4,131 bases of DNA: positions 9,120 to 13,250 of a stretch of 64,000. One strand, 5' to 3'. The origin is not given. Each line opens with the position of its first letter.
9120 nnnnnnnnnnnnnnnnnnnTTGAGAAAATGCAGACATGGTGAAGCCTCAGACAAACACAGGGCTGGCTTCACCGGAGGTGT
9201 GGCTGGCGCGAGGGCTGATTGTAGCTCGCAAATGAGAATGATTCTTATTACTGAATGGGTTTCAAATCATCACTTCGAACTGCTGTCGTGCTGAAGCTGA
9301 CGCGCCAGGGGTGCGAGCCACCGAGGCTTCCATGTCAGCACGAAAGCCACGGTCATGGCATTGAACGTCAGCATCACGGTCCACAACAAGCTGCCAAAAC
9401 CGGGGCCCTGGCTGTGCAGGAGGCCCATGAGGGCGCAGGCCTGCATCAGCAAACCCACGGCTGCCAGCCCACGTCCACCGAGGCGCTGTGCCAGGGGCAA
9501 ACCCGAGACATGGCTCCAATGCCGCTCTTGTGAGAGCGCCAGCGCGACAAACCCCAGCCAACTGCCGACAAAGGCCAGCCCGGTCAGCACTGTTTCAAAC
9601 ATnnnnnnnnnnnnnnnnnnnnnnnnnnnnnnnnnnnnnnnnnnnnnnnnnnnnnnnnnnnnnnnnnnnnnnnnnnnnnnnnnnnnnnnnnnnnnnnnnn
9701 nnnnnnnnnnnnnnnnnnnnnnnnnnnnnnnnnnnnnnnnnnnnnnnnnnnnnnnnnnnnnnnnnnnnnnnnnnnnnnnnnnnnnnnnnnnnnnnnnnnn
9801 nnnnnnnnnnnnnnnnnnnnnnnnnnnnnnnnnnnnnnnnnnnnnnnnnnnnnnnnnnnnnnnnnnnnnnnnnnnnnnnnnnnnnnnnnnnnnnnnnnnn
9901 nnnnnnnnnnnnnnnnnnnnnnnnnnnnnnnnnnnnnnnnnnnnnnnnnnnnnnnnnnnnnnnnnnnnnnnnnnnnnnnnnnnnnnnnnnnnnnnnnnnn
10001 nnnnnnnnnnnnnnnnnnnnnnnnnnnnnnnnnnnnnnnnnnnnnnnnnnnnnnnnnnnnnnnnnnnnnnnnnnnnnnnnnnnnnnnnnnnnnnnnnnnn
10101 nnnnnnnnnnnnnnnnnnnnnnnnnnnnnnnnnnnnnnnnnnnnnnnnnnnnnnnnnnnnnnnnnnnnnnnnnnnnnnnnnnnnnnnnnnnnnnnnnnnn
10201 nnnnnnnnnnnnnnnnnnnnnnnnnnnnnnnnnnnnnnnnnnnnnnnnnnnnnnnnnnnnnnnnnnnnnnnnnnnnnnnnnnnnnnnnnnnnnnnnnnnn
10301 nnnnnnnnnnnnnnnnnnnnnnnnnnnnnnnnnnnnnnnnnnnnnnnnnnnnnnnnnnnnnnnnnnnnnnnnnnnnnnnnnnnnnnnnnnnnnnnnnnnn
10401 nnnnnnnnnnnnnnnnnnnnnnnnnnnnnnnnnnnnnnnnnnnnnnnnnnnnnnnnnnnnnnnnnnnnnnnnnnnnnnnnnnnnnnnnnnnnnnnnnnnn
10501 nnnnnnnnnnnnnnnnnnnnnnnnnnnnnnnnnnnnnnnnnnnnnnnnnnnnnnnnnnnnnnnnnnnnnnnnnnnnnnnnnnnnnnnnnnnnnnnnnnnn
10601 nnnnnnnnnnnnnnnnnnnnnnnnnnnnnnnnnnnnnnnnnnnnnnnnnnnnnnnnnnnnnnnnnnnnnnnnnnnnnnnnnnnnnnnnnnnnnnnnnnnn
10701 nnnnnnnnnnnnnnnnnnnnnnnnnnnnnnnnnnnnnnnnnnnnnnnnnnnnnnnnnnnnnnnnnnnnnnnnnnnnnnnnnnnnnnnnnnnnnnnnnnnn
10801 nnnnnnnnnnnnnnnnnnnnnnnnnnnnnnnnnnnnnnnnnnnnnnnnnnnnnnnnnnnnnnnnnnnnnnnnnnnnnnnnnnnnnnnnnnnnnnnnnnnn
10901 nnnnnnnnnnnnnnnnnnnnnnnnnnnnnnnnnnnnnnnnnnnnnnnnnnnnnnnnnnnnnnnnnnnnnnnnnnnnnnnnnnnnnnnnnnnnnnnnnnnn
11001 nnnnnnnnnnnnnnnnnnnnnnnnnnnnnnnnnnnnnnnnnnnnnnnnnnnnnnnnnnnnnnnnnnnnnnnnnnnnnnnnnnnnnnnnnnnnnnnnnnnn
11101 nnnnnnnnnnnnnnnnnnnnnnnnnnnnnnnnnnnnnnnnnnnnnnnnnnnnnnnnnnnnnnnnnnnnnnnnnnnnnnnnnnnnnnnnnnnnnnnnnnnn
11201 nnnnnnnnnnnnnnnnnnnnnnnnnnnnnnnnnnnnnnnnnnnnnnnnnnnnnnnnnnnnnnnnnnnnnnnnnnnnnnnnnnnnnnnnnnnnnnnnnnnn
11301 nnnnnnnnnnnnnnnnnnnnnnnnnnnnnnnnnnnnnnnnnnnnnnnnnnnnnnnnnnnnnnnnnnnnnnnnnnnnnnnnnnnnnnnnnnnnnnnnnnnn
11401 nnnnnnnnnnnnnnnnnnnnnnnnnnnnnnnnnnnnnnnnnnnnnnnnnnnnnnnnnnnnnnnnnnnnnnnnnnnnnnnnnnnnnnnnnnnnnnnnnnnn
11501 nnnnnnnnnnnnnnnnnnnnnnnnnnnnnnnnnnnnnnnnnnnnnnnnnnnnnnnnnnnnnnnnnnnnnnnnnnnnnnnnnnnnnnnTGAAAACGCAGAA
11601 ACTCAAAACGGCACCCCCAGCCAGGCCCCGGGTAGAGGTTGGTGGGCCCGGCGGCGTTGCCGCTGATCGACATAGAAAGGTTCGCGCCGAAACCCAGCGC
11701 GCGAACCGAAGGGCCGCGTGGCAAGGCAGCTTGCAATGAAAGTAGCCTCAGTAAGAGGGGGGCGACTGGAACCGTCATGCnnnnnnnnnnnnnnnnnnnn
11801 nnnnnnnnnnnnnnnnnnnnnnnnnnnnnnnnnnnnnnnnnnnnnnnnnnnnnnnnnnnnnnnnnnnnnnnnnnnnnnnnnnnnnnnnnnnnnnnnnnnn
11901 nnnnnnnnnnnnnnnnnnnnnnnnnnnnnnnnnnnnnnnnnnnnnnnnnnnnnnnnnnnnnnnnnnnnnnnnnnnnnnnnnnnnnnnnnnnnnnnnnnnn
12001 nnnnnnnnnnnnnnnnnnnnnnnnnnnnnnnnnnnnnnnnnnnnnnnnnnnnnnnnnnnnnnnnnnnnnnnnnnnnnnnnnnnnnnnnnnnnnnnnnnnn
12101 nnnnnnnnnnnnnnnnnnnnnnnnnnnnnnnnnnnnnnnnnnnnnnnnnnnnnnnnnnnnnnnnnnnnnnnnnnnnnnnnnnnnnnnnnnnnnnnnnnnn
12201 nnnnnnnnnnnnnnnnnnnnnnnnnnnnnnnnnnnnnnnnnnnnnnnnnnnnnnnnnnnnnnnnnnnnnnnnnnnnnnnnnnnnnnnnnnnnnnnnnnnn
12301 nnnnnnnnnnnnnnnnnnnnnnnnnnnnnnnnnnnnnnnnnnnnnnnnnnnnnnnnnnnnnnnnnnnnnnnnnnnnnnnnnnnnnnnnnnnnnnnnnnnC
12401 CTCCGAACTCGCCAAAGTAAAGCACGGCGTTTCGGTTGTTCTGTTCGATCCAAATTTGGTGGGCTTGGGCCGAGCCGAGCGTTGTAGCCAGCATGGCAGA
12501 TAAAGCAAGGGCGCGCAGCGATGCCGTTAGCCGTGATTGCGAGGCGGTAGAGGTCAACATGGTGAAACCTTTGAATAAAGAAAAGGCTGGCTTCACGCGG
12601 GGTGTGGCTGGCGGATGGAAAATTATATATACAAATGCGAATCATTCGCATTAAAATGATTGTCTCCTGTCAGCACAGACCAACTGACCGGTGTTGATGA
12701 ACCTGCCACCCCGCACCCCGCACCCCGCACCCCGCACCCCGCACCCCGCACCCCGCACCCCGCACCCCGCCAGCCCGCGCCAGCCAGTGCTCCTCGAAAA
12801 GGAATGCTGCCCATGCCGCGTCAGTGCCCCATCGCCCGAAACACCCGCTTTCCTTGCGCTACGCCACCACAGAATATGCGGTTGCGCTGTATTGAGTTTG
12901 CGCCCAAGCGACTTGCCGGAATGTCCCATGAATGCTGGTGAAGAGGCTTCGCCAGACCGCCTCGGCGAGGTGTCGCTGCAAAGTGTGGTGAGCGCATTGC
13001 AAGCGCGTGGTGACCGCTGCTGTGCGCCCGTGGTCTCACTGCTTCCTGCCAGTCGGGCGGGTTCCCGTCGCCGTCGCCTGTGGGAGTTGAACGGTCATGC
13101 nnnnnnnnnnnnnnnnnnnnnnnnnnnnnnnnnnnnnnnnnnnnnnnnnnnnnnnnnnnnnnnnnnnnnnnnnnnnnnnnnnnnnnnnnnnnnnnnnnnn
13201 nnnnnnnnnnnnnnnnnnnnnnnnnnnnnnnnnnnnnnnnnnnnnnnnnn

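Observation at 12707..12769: Nine perfect tandem CACCCCG heptamers in a divergent promoter region: candidate phase-variation switch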

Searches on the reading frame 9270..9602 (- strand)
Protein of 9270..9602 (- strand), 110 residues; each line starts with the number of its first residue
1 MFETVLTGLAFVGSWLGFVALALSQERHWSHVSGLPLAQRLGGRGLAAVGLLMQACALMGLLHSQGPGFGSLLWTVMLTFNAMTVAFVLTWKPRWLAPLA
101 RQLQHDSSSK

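Call 4: search_protein_families(library=pfam, proteins=[window:9270-9602:-], max_evalue=0.01)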
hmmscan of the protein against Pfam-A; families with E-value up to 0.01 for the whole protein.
window:9270-9602:- (110 aa): 1 family
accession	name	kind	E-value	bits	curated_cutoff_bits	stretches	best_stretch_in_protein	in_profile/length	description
PF11804.13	DUF3325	-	2e-17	63.6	26.8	1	10-101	3-93/101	Protein of unknown function (DUF3325)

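Call 21: find_encoding_contigs(protein=window:9270-9602:-, flank=5000, max_places=10)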
Protein window:9270-9602:- (110 aa): 5 contigs read that carry it; 5 places shown.
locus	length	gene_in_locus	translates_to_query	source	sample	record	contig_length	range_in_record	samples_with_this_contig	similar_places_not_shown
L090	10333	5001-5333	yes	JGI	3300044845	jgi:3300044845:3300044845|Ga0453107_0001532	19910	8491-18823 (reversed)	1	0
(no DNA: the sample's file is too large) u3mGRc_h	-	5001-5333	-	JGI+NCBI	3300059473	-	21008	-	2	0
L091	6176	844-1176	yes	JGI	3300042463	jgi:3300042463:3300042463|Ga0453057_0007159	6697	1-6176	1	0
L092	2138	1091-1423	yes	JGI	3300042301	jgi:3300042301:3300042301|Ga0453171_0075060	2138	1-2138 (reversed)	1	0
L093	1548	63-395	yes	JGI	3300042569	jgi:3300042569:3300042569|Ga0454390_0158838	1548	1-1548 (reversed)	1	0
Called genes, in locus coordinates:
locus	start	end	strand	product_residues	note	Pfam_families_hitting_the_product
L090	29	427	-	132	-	-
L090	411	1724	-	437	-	PF10087:DUF2325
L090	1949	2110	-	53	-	-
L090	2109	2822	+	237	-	PF10670:DUF4198 (weak)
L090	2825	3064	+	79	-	-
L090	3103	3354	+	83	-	-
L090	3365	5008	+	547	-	PF03929:PepSY_TM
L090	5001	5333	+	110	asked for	PF11804:DUF3325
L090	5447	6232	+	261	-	PF03544:TonB_C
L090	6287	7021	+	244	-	PF01618:MotA_ExbB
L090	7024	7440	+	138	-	PF02472:ExbD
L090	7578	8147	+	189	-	PF05171:HemS, PF06228:ChuX_HutX (weak)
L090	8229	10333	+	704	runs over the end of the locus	PF07715:Plug, PF00593:TonB_dep_Rec_b-barrel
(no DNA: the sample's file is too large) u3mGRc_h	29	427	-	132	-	-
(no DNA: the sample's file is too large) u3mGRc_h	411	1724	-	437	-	PF10087:DUF2325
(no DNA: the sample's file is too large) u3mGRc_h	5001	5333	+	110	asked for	PF11804:DUF3325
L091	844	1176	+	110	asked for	PF11804:DUF3325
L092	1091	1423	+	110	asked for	PF11804:DUF3325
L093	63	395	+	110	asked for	PF11804:DUF3325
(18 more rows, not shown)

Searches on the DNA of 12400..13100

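Call 27: search_rna_families(source=window, start=12400, end=13100, threshold=evalue, max_evalue=1)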
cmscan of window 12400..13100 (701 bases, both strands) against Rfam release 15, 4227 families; matches with E-value up to 1: 1.
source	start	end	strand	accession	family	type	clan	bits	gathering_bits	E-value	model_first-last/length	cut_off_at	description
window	13062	13094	-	RF02977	THF-II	Cis-reg;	-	17.7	41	1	1-39/39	no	THF-II riboswitch (folE RNA)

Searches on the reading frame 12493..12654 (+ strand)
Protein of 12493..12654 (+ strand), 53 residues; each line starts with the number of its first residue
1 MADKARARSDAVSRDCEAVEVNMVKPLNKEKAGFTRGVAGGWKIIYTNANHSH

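Call 46: find_encoding_contigs(protein=window:12493-12654:+, flank=1500, max_places=10)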
Protein window:12493-12654:+ (53 aa): 5 contigs read that carry it; 5 places shown.
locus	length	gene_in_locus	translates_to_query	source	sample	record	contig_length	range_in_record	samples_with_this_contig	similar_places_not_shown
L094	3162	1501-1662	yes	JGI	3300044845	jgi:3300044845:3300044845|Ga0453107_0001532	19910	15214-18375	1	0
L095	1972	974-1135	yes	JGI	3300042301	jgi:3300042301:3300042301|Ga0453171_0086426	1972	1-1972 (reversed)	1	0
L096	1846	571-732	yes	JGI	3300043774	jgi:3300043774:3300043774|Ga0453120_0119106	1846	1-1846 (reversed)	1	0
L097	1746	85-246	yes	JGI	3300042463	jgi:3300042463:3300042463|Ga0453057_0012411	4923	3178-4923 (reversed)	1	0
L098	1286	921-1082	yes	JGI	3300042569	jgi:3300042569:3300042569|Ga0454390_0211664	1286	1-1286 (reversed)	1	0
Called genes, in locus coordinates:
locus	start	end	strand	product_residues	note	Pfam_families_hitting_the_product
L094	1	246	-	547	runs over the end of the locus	PF03929:PepSY_TM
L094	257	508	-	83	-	-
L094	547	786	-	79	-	-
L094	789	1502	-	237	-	PF10670:DUF4198 (weak)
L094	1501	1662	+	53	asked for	-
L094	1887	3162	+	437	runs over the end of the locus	PF10087:DUF2325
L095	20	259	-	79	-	-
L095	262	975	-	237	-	PF10670:DUF4198 (weak)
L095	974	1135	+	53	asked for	-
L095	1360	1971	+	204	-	?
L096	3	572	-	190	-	?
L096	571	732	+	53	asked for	-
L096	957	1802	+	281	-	-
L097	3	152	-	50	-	?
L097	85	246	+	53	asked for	-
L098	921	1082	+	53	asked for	-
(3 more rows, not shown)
